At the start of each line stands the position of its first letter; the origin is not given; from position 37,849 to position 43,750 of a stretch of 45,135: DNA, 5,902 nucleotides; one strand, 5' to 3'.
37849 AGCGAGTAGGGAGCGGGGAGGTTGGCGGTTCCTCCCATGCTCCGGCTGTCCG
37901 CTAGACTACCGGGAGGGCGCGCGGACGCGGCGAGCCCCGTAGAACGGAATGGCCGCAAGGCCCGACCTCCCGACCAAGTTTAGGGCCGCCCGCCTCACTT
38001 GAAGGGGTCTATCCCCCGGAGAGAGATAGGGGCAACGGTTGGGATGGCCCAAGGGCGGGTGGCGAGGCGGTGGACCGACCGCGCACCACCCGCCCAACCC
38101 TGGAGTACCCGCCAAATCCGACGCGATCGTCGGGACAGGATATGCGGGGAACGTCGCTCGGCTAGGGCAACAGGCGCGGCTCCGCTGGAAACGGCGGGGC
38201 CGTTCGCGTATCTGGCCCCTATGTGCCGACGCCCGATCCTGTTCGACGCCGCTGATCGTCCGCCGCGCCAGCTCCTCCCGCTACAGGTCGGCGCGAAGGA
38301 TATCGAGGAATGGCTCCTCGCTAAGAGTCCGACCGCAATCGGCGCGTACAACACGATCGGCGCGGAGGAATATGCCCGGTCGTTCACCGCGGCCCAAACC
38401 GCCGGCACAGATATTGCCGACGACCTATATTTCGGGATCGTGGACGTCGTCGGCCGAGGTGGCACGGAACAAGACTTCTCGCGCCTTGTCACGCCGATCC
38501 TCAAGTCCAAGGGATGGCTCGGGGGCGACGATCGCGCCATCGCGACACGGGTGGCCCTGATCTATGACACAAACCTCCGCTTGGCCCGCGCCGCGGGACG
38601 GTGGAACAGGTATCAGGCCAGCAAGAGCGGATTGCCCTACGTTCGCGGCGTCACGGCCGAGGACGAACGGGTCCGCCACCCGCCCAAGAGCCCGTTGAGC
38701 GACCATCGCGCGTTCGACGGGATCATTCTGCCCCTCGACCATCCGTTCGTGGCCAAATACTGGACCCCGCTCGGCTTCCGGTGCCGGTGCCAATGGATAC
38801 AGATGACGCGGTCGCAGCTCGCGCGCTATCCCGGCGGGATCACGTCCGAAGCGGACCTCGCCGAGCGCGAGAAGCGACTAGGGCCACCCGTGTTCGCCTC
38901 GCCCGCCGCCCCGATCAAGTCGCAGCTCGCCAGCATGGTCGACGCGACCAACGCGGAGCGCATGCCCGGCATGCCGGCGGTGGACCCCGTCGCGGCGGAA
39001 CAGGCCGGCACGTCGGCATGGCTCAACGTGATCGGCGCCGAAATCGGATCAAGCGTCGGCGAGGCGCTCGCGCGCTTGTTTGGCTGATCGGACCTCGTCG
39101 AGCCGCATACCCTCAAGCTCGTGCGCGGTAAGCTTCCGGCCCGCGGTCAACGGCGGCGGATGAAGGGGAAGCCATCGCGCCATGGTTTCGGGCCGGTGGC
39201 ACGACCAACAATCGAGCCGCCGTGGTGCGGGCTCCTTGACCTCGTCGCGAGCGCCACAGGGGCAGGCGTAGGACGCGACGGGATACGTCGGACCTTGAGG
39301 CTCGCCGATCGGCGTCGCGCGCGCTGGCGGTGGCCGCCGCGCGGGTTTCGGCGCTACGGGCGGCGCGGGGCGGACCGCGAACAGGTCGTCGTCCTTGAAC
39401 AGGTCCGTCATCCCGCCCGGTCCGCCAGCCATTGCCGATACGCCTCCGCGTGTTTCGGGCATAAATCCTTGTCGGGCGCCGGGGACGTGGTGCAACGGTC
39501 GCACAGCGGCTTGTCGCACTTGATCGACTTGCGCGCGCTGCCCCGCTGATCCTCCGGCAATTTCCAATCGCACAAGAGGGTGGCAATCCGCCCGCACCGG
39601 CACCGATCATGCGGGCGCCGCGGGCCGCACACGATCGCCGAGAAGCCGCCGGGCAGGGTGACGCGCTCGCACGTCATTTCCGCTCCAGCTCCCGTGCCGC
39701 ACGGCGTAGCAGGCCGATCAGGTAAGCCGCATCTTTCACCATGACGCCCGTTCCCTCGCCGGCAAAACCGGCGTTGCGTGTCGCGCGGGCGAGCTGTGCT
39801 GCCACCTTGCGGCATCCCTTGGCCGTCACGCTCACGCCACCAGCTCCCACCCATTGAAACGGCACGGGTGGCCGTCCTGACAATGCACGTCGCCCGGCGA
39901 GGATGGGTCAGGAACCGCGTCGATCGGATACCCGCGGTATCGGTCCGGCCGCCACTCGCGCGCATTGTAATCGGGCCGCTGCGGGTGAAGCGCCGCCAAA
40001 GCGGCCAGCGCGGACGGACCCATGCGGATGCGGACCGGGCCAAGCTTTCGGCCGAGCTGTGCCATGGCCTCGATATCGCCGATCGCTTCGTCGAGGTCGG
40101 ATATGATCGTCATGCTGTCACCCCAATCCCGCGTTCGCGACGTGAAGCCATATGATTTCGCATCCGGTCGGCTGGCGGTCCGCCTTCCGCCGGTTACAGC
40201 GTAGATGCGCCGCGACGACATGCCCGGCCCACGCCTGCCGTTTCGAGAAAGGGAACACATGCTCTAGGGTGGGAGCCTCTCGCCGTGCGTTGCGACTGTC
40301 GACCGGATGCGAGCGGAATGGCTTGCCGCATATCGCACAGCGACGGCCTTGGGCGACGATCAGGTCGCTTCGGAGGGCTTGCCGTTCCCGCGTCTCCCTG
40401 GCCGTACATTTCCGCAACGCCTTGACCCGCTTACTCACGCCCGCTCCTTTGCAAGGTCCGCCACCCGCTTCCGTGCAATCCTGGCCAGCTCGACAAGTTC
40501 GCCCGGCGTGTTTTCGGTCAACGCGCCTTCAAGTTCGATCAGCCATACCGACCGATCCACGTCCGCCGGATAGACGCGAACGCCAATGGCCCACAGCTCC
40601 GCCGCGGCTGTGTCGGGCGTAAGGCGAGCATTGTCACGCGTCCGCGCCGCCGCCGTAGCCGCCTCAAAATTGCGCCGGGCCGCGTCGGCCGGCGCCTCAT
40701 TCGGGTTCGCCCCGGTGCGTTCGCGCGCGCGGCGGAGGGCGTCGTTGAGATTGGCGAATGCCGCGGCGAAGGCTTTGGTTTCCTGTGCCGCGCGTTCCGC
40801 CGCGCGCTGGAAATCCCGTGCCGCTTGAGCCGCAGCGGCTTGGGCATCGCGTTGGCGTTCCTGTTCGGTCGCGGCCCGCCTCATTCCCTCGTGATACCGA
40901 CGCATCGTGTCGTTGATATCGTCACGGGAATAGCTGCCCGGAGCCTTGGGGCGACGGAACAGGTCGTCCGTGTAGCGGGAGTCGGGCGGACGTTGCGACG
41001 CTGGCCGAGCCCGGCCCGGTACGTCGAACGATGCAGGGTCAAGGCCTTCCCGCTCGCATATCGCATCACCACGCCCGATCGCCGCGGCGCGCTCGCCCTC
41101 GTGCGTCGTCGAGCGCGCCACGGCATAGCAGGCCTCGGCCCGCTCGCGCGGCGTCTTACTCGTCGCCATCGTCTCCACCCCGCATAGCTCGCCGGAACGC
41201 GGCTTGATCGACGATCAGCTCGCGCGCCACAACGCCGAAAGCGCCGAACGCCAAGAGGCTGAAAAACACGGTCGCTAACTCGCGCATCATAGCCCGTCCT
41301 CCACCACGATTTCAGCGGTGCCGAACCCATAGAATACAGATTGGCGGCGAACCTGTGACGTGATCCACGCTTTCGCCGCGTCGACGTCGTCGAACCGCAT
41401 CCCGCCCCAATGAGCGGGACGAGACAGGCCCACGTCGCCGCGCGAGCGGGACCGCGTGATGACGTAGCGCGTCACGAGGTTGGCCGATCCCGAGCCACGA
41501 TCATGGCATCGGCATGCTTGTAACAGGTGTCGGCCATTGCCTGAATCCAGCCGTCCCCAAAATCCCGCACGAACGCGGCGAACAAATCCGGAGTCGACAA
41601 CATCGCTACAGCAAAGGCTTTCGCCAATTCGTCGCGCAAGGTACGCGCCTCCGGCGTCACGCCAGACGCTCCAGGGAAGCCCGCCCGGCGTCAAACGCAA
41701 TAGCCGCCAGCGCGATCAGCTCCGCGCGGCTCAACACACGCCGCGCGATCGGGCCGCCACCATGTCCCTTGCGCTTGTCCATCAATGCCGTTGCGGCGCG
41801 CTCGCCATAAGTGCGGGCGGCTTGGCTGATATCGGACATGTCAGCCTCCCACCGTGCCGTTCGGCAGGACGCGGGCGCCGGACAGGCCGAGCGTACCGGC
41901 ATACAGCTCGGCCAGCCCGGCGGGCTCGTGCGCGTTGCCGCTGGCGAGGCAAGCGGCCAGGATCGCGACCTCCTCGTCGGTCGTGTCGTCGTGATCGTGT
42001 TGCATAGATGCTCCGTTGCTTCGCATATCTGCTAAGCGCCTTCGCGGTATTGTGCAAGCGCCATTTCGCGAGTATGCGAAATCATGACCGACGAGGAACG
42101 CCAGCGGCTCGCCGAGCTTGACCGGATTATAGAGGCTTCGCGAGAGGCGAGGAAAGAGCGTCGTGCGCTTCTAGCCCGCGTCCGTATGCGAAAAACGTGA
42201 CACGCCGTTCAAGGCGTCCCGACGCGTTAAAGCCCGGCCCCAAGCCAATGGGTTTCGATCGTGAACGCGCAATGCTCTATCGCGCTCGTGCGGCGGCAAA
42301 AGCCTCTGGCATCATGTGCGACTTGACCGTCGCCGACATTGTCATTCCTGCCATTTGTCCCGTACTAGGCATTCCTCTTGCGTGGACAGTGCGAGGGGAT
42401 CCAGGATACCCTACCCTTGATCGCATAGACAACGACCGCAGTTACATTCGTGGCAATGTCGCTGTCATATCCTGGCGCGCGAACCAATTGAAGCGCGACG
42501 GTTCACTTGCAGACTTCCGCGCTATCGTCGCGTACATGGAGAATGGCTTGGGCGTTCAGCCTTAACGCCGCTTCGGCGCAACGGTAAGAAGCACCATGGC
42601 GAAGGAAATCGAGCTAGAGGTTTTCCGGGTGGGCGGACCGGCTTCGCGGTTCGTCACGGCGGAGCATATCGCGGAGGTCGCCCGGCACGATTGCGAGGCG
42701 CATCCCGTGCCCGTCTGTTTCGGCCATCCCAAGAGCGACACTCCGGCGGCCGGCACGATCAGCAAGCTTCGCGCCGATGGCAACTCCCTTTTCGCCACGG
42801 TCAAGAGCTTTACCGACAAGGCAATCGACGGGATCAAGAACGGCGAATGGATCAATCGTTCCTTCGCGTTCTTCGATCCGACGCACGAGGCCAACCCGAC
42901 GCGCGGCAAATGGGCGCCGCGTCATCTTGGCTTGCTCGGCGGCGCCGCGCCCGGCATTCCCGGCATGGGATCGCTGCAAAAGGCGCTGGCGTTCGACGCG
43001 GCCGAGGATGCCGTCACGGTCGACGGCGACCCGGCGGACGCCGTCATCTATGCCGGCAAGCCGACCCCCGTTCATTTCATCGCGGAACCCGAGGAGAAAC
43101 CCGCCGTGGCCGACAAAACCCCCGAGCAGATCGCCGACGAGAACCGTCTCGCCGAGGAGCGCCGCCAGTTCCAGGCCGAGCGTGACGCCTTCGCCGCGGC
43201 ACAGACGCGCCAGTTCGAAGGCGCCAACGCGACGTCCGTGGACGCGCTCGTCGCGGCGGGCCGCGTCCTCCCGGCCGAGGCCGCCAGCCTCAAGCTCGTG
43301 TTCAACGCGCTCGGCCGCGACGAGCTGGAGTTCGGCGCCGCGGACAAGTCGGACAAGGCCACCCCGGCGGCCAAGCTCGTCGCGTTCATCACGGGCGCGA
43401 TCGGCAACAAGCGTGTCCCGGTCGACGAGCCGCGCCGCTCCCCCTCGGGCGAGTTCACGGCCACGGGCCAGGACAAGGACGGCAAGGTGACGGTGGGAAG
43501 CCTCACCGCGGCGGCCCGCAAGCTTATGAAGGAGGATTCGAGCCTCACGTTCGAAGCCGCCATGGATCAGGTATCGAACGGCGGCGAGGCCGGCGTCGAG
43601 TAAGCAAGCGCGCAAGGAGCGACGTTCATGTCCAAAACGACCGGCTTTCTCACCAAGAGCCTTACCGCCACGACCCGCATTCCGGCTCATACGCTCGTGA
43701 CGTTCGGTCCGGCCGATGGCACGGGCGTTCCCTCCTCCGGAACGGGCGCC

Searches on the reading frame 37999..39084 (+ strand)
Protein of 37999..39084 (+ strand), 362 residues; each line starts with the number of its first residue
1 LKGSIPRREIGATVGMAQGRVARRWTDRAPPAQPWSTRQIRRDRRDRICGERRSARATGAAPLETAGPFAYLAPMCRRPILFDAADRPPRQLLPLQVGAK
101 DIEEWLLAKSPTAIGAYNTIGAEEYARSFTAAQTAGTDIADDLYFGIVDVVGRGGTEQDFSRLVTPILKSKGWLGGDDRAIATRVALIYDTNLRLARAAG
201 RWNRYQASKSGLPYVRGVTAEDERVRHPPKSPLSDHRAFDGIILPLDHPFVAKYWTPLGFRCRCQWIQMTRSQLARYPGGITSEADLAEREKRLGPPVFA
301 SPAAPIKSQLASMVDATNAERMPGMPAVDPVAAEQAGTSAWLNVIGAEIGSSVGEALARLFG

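Call 33: search_protein_families(library=phrogs, proteins=[window:37999-39084:+], max_evalue=0.001)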
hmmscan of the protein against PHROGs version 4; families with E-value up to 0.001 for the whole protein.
window:37999-39084:+ (362 aa): 4 families
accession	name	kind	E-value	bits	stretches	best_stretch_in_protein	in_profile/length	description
phrog_220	-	head and packaging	3.7e-36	125.6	1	104-287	907-1083/1338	minor head protein and DNA pilot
phrog_28631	-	unknown function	6.1e-13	49.2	1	182-274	114-199/550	-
phrog_19194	-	unknown function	5.3e-08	33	1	189-273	127-204/438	-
phrog_23416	-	unknown function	1.5e-05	25.1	1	189-272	104-180/459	-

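Call 63: search_protein_families(library=pfam, proteins=[window:37999-39084:+], max_evalue=0.1)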
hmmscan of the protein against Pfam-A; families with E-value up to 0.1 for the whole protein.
window:37999-39084:+ (362 aa): 2 families
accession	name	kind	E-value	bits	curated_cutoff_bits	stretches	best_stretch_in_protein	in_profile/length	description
PF04233.19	Phage_Mu_F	-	1.1e-07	32.9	29.6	1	149-266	9-111/112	Phage Mu protein F like protein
PF13404.12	HTH_AsnC-type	-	0.065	13.5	27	0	3-25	16-38/42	AsnC-type helix-turn-helix domain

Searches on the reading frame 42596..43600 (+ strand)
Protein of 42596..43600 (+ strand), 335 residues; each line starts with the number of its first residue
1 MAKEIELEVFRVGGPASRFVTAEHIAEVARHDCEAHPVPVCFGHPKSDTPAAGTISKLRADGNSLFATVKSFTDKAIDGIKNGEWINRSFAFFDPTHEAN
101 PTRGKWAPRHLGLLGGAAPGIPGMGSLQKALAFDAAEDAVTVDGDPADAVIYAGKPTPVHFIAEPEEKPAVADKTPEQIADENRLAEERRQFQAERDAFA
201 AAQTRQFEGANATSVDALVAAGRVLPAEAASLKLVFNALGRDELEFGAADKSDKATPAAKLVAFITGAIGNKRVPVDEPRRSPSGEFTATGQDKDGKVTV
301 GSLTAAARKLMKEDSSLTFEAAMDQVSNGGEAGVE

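Call 33: search_protein_families(library=phrogs, proteins=[window:42596-43600:+], max_evalue=0.001)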
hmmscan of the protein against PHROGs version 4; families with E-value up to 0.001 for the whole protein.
window:42596-43600:+ (335 aa): 1 family
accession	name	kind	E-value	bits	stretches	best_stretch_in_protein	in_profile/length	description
phrog_976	-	head and packaging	2.5e-36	126.9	1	22-329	54-395/415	head maturation protease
